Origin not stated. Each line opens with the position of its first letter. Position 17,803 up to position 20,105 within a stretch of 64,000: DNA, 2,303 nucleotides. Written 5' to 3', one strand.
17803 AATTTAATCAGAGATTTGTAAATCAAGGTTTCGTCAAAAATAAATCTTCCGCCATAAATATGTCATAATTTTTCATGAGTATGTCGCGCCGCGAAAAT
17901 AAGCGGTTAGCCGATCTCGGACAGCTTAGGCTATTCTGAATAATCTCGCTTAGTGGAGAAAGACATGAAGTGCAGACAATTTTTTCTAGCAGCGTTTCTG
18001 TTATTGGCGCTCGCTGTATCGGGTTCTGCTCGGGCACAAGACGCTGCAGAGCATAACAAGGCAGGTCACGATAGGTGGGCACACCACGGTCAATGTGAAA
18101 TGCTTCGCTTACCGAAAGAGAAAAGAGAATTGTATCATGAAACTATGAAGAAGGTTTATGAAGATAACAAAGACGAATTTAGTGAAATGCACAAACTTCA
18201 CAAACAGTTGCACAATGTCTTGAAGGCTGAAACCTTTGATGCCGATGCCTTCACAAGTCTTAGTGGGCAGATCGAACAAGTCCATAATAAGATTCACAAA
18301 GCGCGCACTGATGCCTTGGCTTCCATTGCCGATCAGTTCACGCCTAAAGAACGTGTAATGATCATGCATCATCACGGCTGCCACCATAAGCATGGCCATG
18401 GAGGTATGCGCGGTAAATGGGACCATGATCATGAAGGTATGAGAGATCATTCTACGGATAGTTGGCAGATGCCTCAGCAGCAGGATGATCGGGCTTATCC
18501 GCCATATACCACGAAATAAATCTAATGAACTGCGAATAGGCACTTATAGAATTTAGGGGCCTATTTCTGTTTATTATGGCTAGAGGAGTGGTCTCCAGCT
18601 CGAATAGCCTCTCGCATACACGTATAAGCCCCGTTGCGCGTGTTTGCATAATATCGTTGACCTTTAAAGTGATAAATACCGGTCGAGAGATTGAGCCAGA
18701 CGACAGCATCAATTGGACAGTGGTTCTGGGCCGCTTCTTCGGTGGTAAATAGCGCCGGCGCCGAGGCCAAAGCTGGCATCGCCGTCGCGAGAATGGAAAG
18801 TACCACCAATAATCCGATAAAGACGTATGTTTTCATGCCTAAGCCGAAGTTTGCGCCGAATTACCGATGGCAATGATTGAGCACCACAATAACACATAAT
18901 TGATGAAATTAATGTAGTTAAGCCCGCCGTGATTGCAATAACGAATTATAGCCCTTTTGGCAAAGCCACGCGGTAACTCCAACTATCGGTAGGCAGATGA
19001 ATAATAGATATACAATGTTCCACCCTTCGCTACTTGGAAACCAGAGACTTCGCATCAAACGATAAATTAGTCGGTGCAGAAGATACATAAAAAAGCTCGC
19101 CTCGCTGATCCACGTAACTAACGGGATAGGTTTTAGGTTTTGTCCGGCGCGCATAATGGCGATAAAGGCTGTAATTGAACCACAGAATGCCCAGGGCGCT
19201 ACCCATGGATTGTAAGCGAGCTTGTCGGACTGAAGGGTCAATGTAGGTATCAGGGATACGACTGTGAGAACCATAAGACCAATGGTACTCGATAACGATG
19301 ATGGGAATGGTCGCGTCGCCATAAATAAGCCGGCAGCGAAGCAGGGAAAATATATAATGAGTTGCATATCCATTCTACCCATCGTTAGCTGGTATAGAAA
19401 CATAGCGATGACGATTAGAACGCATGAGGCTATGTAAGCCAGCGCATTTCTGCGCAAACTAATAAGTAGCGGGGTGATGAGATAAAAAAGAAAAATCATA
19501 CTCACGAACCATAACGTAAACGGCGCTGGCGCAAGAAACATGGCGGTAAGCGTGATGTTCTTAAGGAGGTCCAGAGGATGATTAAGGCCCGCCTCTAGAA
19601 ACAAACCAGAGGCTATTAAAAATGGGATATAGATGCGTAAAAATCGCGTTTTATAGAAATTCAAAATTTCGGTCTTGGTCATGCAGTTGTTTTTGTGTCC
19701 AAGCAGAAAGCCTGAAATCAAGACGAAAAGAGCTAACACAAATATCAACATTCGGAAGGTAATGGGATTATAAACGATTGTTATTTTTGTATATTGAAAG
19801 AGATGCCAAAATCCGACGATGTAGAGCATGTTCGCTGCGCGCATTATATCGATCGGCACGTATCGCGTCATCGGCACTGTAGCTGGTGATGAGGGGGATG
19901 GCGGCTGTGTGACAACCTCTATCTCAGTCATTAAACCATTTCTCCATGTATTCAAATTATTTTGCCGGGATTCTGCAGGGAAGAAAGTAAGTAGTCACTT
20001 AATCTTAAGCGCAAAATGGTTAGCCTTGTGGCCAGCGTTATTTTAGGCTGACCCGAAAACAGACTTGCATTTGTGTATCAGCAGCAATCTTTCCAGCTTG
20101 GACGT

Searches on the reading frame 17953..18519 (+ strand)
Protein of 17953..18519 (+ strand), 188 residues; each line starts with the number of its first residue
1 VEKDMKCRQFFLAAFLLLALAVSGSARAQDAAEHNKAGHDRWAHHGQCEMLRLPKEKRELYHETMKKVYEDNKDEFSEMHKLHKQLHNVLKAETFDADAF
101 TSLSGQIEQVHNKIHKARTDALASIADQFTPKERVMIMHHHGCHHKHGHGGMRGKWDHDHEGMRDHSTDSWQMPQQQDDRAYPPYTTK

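Call 43: search_protein_families(library=pfam, proteins=[window:17953-18519:+], max_evalue=0.001)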
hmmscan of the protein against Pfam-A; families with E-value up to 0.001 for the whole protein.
window:17953-18519:+ (188 aa): 1 family
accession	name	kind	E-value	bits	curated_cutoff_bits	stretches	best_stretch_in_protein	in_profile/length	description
PF13801.11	Metal_resist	-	2.7e-16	60.3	29.2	1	13-135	4-124/125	Heavy-metal resistance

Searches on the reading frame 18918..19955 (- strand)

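Call 31: search_protein_families(library=ncbifam, proteins=[window:18918-19955:-], max_evalue=0.001)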
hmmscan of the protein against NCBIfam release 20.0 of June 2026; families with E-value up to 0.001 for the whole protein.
window:18918-19955:- (345 aa): 0 families

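Call 37: search_protein_families(library=pfam, proteins=[window:18918-19955:-], max_evalue=0.01)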
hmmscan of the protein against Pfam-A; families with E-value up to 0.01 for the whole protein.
window:18918-19955:- (345 aa): 1 family
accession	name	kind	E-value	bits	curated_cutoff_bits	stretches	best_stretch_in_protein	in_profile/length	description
PF01757.29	Acyl_transf_3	-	1.2e-23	84.1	31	1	35-328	4-321/326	Acyltransferase domain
